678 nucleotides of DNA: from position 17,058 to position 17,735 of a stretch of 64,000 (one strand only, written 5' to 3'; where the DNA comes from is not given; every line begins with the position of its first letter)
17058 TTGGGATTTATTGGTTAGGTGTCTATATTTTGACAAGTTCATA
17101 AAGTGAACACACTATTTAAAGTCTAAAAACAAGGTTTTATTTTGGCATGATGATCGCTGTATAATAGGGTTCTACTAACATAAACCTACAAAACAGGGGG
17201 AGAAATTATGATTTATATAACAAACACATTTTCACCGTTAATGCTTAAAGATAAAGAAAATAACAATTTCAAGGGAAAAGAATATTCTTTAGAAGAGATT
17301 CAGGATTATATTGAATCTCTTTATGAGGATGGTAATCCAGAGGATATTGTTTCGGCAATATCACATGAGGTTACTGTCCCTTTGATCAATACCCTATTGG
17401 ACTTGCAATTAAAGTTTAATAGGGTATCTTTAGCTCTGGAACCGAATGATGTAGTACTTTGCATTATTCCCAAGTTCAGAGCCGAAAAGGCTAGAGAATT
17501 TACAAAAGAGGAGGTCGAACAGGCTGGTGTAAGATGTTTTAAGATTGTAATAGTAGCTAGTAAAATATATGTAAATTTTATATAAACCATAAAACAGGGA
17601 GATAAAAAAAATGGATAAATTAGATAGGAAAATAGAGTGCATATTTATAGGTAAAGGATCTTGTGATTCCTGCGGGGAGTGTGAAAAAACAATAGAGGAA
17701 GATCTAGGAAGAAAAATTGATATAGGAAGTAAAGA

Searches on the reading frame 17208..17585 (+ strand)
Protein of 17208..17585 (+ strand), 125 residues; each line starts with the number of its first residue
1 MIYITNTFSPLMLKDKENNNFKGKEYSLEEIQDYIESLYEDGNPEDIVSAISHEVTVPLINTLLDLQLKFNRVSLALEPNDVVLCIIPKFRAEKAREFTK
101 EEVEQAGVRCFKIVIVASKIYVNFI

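Call 15: search_protein_families(library=pfam, proteins=[window:17208-17585:+], max_evalue=0.01)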
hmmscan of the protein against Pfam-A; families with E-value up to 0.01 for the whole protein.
window:17208-17585:+ (125 aa): 1 family
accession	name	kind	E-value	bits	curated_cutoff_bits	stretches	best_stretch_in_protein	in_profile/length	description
PF08960.15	STIV_B116-like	-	1.2e-13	51.5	26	1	2-107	1-98/101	STIV B116-like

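Call 16: search_protein_families(library=phrogs, proteins=[window:17208-17585:+], max_evalue=0.01)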
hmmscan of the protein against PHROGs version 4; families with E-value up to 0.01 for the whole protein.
window:17208-17585:+ (125 aa): 1 family
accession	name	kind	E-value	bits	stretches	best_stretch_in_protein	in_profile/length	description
phrog_5063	-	unknown function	8.4e-18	65.4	1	1-114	2-104/111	-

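Call 18: find_encoding_contigs(protein=window:17208-17585:+, flank=10000, max_places=10)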
Protein window:17208-17585:+ (125 aa): no gene with exactly this product is on record in the collection.

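Call 20: find_related_loci(query=window:17208-17585:+, collection=viral_contigs, flank=6000)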
Query window:17208-17585:+ (125 aa) in viral_contigs; peptide patterns used: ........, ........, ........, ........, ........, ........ (x = any residue, [..] = any of these).
30 stretches matched a pattern, but none encodes a relative of the query by tblastn (E <= 1e-3).

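Call 38: search_dna_similar(query=window:17208-17585:+, collection=phages, mode=protein, max_rows=12, max_evalue=0.001)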
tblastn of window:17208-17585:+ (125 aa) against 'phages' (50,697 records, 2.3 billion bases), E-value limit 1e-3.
Records with a match: 32; places in all: 32; records where one place covers at least 80% of the query: 20.
Best place of each record, by identity: <60% 32.
By first word of the organism name: Sulfolobus 18; Betalipothrixvirus 4; Fusobacterium 3; Saccharolobus 2; Acidianus 2; Captovirus 2; Aquificae 1.
By host as written in the record: Sulfolobus islandicus 8; - 5; Saccharolobus shibatae 1201-1 2; Sulfolobus 2; Acidianus uzoniensis 2; Sulfolobus solfataricus 2; Sulfolobus sp. G4ST-2 2; Sulfolobus islandicus KVEM10H3 1; and 8 more.
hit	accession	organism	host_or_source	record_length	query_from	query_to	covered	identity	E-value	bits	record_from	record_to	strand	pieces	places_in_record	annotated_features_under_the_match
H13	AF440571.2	Sulfolobus islandicus filamentous virus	-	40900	1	114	91%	31.6%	8e-8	55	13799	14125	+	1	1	SIFV0026: conserved hypothetical protein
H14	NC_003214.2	Sulfolobus islandicus filamentous virus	Sulfolobus islandicus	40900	1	114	91%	31.6%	8e-8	55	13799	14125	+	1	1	DNA binding protein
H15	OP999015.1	Saccharolobus shibatae filamentous virus 3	Saccharolobus shibatae 1201-1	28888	1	120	96%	29.2%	9e-6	49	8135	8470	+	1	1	hypothetical protein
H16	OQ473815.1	Saccharolobus shibatae rod virus 2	Saccharolobus shibatae 1201-1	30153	1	120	96%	29.2%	9e-6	49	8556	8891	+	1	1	DUF1874 domain-containing protein | hypothetical protein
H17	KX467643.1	Sulfolobus islandicus filamentous virus 2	Sulfolobus islandicus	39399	1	107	86%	31.5%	4e-7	52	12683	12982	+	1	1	SIFV2_gp23: conserved crenarchaeal viral protein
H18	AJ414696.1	Sulfolobus islandicus rod-shaped virus 1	Sulfolobus islandicus KVEM10H3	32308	2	115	91%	29.2%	1e-4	46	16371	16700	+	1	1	hypothetical protein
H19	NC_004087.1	Sulfolobus islandicus rod-shaped virus 1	Sulfolobus islandicus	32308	2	115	91%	29.2%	1e-4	46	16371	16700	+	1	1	DUF1874 domain-containing protein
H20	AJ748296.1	Sulfolobus islandicus rudivirus 1 variant XX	Sulfolobus islandicus LAL14/1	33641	2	115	91%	29.2%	1e-4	46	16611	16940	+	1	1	hypothetical protein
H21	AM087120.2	Betalipothrixvirus acidiani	-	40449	1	111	89%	29.5%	1e-4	46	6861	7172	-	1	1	conserved hypothetical protein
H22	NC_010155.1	Betalipothrixvirus acidiani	-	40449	1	111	89%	29.5%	1e-4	46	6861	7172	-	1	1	hypothetical protein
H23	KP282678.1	Sulfolobus monocaudavirus SMV4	Sulfolobus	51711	2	106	84%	29.5%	2e-7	53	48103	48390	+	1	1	hypothetical protein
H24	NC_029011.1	Sulfolobus monocaudavirus SMV4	Sulfolobus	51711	2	106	84%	29.5%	2e-7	53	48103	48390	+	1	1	hypothetical protein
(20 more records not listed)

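Call 51: find_homologous_proteins(query=window:17208-17585:+)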
Query window:17208-17585:+ (125 aa): 6 proteins with E <= 0.001 among 8 candidates.
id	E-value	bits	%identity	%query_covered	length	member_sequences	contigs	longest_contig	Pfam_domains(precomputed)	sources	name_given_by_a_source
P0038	1.9e-26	110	50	94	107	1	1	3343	PF08960.17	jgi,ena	-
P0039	1.5e-21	94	51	90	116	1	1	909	PF08960.17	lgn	-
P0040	1.1e-20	92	52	90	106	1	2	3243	PF08960.17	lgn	-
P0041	1.5e-20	91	47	90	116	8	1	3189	PF08960.17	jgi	-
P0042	7.2e-17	79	46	90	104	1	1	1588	PF08960.17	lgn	-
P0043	2.7e-12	65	43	90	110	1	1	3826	PF08960.17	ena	-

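Call 52: find_encoding_contigs(protein=P0038, flank=5000, max_places=3)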
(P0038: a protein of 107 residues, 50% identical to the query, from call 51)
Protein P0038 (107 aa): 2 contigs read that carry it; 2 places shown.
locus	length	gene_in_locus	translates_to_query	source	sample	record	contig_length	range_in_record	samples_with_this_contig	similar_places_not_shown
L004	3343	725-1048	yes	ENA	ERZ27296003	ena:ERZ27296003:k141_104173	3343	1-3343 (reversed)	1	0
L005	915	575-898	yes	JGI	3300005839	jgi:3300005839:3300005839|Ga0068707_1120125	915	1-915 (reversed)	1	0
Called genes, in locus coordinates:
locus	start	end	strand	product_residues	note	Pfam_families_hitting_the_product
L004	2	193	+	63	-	?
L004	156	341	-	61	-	-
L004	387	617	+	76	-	-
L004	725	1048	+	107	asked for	PF08960:STIV_B116-like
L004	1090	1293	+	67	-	-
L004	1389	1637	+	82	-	-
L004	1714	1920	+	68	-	-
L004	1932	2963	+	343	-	PF00004:AAA (faint), PF07726:AAA_3, PF07728:AAA_5, PF00158:Sigma54_activat (weak)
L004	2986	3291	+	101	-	-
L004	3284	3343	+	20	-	?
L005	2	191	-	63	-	?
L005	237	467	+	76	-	-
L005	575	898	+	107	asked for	PF08960:STIV_B116-like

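Call 53: find_encoding_contigs(protein=P0040, flank=5000, max_places=3)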
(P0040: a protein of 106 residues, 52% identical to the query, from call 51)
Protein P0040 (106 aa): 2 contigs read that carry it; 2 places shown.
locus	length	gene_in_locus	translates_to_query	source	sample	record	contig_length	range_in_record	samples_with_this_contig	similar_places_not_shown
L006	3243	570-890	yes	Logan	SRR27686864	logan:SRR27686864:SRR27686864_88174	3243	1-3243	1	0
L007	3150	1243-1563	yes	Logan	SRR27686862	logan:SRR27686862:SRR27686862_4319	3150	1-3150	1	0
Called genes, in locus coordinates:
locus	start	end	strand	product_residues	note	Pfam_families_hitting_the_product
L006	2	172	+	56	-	?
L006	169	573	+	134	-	-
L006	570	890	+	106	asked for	PF08960:STIV_B116-like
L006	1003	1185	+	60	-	-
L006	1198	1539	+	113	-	-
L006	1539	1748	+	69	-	-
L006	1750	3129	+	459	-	PF00270:DEAD, PF04851:ResIII, PF00271:Helicase_C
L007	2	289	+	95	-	?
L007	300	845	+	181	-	-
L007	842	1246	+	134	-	-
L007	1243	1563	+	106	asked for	PF08960:STIV_B116-like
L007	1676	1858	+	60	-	-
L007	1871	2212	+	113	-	-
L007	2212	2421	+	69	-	-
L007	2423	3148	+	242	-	?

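Call 54: find_encoding_contigs(protein=P0041, flank=5000, max_places=3)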
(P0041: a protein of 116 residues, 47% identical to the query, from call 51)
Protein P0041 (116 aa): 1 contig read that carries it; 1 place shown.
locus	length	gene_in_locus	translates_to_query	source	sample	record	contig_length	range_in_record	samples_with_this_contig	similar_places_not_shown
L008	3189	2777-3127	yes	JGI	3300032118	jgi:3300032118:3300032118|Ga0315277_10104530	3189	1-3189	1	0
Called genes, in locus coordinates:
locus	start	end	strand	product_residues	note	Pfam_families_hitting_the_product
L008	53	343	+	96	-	-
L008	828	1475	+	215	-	PF10979:DUF2786, PF23771:DUF7168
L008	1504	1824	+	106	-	-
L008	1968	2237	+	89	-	-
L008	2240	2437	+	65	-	-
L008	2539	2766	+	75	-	-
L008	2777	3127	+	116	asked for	PF08960:STIV_B116-like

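Call 90: search_solved_structures(query=A3, max_evalue=0.001, show_alignments=2)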
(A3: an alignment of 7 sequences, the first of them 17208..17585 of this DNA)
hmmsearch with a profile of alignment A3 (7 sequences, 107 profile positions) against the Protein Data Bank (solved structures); distinct sequences matched with E-value up to 0.001: 7.
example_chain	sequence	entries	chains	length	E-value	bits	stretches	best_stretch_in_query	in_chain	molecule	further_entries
2j6b_A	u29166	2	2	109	4.5e-15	59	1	4-101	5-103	AFV3-109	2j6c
2x4i_A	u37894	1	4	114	4e-11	46.3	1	2-106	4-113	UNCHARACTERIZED PROTEIN 114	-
2j85_A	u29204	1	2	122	6e-10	42.5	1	2-96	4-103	STIV B116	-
6scf_A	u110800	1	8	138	3.1e-09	40.2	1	2-106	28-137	Uncharacterized protein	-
8y7f_A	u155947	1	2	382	3.8e-06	30.3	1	20-95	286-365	CRISPR-associated protein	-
8y6z_B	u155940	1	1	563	5e-06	29.9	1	20-95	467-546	CRISPR-associated protein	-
8y7g_A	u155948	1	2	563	0.0002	24.8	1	20-95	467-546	CRISPR-associated protein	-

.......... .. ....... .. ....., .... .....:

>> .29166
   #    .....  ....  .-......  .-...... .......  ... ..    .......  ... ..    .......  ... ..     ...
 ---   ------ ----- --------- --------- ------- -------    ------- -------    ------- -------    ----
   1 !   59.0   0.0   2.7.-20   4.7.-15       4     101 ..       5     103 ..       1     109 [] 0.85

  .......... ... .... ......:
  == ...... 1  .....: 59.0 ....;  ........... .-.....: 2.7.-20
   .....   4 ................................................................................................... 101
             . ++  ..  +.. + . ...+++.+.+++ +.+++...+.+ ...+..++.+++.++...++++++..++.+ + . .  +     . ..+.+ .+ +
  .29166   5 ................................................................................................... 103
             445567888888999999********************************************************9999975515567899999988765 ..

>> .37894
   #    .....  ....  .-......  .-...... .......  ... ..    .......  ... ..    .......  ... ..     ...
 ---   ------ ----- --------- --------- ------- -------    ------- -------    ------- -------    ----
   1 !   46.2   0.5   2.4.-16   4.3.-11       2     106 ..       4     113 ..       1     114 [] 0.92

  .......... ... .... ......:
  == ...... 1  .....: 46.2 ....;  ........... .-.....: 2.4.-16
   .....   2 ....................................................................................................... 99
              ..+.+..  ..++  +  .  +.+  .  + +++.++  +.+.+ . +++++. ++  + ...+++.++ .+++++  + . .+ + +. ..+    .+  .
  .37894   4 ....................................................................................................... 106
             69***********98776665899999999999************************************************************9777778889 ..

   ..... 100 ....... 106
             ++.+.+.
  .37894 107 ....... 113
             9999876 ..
